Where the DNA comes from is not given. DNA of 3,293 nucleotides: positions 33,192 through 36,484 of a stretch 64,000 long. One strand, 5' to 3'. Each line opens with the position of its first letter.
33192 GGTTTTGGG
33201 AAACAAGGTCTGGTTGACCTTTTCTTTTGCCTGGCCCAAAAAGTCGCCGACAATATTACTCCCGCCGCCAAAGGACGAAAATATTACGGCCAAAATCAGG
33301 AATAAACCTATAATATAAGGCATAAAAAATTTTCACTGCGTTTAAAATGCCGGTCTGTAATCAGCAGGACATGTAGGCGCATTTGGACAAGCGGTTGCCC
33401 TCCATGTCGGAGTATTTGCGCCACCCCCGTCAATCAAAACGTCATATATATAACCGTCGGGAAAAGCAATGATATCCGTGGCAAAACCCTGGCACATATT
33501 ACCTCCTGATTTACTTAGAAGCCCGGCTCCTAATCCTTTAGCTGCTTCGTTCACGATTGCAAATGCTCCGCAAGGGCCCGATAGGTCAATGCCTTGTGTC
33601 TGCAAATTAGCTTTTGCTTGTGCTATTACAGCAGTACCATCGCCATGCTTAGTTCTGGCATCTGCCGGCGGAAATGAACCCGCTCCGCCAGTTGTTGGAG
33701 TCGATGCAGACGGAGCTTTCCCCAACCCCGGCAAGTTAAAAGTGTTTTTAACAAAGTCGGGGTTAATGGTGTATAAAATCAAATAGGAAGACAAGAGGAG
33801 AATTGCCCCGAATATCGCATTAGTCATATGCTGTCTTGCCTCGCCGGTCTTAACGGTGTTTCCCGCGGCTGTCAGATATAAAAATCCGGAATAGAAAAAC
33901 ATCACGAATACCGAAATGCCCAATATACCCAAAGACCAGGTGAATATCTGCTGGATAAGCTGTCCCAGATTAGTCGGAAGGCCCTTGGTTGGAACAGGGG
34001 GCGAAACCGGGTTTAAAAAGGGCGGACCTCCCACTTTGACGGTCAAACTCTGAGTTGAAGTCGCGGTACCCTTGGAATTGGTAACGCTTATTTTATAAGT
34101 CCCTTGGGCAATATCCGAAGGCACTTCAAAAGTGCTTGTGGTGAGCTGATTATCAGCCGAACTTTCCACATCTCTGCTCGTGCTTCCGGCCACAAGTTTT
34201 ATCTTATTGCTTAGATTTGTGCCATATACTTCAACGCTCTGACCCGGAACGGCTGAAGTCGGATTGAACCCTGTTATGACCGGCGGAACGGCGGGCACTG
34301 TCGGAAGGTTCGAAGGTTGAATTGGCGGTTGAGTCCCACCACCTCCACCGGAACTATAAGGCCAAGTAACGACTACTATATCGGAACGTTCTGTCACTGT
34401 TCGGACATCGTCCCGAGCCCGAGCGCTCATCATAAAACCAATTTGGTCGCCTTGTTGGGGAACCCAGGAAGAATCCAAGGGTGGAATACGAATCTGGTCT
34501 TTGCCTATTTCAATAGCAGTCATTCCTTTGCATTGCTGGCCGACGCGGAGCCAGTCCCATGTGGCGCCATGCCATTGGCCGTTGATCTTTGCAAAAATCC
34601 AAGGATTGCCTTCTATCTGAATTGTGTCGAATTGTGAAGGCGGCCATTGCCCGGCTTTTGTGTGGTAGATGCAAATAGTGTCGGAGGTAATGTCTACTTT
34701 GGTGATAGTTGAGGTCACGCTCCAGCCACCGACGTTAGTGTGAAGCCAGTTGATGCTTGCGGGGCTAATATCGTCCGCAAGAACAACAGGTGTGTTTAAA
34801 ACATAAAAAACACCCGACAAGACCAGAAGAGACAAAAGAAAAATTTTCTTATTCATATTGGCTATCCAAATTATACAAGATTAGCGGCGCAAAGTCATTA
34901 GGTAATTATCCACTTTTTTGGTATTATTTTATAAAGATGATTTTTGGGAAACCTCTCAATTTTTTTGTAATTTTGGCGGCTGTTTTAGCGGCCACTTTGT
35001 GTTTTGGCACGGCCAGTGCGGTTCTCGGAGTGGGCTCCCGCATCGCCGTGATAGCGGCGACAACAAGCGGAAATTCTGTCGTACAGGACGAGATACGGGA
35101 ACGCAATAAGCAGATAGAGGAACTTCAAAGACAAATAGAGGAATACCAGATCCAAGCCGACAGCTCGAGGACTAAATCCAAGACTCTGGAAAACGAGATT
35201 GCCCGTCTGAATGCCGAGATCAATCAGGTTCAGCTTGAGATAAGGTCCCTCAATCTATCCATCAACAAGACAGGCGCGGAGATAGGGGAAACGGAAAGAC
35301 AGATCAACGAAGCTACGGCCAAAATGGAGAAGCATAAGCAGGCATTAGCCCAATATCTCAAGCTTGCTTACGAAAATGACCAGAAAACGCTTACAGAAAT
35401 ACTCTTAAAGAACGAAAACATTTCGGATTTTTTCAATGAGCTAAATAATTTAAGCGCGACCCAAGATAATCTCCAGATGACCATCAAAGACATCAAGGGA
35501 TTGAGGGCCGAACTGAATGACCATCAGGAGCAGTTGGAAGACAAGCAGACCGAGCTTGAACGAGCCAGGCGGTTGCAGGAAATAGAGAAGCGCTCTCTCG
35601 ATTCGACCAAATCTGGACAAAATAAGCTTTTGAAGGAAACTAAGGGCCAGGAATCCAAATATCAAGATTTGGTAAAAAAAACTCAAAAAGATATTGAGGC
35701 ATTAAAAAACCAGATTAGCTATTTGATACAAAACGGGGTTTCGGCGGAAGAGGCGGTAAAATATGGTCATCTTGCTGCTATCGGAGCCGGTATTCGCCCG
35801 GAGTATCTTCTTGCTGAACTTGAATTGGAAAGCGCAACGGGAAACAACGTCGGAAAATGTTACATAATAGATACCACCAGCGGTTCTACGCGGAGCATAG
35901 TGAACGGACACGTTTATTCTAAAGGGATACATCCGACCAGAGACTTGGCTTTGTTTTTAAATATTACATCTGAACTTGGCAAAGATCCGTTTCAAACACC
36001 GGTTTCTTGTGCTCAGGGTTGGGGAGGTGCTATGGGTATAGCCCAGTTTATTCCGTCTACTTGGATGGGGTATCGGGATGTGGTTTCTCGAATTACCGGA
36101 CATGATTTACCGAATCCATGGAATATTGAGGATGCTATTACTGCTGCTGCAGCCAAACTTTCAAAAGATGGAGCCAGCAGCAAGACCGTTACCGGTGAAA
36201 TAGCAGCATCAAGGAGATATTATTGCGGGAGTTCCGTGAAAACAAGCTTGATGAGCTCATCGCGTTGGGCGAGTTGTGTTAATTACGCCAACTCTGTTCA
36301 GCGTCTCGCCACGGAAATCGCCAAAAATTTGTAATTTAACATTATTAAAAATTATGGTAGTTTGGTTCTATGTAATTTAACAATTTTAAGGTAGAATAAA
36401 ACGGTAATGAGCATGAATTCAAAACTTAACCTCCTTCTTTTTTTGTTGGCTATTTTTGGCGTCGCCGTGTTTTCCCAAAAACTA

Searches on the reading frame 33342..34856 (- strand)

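Call 41: search_protein_families(library=pfam, proteins=[window:33342-34856:-], max_evalue=0.00001)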
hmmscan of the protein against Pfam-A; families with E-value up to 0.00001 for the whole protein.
window:33342-34856:- (504 aa): 1 family
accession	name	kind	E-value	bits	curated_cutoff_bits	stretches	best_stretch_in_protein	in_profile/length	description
PF18895.5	T4SS_pilin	-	9.5e-09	35.7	26.6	1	296-363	4-70/71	Type IV secretion system pilin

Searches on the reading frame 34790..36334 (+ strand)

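Call 41: search_protein_families(library=pfam, proteins=[window:34790-36334:+], max_evalue=0.00001)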
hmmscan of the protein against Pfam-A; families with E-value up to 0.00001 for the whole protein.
window:34790-36334:+ (514 aa): 1 family
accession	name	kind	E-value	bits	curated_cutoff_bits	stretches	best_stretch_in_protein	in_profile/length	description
PF13406.11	SLT_2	-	4.4e-09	36.4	24.3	1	334-493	85-233/292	Transglycosylase SLT domain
